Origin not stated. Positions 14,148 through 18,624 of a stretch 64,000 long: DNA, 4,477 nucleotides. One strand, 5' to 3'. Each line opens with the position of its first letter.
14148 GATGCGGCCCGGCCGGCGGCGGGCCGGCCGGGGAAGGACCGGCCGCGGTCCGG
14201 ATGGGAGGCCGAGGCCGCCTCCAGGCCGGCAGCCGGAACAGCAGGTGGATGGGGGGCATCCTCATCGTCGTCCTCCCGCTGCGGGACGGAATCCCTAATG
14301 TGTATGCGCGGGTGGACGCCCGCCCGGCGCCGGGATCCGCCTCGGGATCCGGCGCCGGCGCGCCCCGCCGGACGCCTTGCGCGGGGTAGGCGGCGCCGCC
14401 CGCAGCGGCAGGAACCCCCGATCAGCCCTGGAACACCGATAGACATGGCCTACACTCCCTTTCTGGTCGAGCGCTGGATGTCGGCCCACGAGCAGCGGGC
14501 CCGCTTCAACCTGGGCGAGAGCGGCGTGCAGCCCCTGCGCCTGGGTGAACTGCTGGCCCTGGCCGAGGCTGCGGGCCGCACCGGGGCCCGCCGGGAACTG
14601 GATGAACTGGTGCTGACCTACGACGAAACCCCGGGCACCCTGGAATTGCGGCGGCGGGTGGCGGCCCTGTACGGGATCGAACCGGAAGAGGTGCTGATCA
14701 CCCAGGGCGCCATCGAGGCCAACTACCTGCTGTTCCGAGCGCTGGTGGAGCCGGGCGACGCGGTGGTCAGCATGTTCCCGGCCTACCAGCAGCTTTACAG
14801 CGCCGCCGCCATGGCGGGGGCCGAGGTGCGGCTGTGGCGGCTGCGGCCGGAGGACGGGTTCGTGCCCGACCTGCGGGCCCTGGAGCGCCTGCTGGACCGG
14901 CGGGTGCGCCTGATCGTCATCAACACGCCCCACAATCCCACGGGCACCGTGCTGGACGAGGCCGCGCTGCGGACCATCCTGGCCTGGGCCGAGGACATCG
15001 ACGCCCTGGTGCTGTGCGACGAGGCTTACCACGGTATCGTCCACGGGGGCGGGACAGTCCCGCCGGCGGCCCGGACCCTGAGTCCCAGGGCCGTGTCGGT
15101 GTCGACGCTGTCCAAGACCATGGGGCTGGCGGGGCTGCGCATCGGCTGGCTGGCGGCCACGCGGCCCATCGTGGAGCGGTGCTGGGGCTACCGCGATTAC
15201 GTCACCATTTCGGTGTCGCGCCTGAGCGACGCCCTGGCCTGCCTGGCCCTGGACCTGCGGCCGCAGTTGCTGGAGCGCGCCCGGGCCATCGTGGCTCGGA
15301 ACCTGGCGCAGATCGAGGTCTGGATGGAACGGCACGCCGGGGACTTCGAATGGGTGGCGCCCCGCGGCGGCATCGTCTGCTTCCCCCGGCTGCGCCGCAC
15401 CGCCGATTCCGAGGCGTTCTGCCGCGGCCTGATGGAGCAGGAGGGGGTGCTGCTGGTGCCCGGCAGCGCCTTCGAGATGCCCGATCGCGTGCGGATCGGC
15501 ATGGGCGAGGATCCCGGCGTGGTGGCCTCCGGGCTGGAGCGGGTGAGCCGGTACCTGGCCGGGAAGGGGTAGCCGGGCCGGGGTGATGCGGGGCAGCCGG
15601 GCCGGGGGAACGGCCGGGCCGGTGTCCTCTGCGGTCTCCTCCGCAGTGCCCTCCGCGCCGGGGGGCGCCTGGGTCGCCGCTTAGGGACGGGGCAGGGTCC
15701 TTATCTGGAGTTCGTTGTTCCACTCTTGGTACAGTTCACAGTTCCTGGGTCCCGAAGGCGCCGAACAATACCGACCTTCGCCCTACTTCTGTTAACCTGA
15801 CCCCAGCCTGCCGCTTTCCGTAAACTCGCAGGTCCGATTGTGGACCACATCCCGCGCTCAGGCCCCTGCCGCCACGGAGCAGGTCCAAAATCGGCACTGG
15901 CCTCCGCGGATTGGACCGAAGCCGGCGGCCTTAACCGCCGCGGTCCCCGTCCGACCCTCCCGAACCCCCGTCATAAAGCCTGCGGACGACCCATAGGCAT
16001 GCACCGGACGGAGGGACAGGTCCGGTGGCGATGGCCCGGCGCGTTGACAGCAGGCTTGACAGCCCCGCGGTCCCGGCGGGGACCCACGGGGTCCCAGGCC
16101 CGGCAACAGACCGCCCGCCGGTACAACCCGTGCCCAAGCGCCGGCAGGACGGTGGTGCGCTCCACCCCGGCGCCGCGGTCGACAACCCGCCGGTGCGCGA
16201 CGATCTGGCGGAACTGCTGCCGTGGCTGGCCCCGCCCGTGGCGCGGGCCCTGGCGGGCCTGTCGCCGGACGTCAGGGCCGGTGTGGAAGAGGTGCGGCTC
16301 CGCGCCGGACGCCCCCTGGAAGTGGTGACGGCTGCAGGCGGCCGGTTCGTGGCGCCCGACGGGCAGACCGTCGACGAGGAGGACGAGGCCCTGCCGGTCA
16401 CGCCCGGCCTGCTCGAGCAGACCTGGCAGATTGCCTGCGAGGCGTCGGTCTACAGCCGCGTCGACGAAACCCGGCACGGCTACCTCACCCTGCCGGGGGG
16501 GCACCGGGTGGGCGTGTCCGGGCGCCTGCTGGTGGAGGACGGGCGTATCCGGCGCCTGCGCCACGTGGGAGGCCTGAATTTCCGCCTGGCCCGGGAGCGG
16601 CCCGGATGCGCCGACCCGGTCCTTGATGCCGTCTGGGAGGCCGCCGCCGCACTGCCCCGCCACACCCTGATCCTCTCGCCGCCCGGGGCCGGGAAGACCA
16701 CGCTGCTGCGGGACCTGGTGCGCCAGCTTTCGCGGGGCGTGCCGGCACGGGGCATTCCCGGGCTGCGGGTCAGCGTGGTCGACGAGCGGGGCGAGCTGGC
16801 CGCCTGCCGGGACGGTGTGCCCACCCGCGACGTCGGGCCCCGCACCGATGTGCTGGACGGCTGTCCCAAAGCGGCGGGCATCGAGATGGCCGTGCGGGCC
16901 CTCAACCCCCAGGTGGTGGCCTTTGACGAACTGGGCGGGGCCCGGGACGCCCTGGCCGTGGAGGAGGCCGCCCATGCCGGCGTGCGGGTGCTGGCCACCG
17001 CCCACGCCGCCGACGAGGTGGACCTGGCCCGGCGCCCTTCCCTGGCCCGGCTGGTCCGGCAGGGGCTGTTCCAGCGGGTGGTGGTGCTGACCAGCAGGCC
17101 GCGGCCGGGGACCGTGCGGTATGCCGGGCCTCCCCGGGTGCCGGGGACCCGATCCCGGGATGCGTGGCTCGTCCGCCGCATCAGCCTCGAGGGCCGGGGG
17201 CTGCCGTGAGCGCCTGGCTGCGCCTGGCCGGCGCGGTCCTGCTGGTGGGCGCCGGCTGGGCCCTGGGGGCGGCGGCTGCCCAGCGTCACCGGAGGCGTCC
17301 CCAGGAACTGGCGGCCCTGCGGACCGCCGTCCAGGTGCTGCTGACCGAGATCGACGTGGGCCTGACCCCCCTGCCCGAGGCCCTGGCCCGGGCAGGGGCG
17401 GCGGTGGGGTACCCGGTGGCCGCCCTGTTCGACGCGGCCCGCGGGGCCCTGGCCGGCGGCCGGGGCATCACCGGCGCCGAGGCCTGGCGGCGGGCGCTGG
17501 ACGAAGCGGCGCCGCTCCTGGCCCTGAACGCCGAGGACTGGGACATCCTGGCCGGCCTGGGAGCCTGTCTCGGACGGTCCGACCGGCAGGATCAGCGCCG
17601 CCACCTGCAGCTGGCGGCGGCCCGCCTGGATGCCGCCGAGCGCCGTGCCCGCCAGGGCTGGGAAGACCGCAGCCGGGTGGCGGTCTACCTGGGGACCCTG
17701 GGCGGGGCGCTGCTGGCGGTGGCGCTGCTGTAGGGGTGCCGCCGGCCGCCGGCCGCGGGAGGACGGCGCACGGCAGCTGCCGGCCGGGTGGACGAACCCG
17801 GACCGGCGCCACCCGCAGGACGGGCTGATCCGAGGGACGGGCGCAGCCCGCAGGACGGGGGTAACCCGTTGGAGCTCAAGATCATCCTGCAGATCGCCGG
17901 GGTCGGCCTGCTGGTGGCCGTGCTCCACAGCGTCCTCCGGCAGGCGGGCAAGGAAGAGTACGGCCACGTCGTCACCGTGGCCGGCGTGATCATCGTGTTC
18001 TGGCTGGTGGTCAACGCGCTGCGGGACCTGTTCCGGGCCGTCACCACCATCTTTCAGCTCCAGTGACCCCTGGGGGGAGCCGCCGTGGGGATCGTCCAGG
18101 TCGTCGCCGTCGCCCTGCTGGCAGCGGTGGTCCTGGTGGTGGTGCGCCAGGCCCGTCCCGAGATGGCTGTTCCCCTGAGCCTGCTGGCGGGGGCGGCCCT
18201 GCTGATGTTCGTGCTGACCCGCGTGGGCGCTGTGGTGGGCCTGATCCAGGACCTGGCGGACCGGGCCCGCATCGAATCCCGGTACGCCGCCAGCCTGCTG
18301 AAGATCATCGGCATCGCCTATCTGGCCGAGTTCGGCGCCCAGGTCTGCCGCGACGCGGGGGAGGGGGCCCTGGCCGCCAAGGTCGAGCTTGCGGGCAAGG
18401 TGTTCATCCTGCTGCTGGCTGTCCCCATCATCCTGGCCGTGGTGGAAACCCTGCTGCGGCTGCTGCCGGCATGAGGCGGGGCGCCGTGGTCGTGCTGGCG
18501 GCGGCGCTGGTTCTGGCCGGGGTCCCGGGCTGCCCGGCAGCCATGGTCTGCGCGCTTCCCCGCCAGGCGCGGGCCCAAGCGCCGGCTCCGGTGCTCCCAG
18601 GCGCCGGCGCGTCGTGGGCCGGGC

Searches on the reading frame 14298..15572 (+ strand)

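Call 77: search_protein_families(library=pfam, proteins=[window:14298-15572:+])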
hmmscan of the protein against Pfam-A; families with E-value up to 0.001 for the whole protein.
window:14298-15572:+ (424 aa): 4 families
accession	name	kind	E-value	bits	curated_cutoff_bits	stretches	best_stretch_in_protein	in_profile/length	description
PF00155.27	Aminotran_1_2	-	1.2e-55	189.7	19.7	1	98-414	28-359/361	Aminotransferase class I and II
PF01212.27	Beta_elim_lyase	-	9.8e-09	35.4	27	1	108-243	28-170/288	Beta-eliminating lyase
PF00266.25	Aminotran_5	-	8.2e-08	32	21.5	1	116-243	47-177/371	Aminotransferase class-V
PF01053.26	Cys_Met_Meta_PP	-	0.00034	19.7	27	1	109-244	49-176/381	Cys/Met metabolism PLP-dependent enzyme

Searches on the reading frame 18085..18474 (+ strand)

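Call 77: search_protein_families(library=pfam, proteins=[window:18085-18474:+])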
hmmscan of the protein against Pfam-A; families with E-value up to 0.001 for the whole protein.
window:18085-18474:+ (129 aa): 1 family
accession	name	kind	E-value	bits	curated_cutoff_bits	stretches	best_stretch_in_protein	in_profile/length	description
PF06686.16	SpoIIIAC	-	5.6e-30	103.7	24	2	71-125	1-55/56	Stage III sporulation protein AC/AD protein family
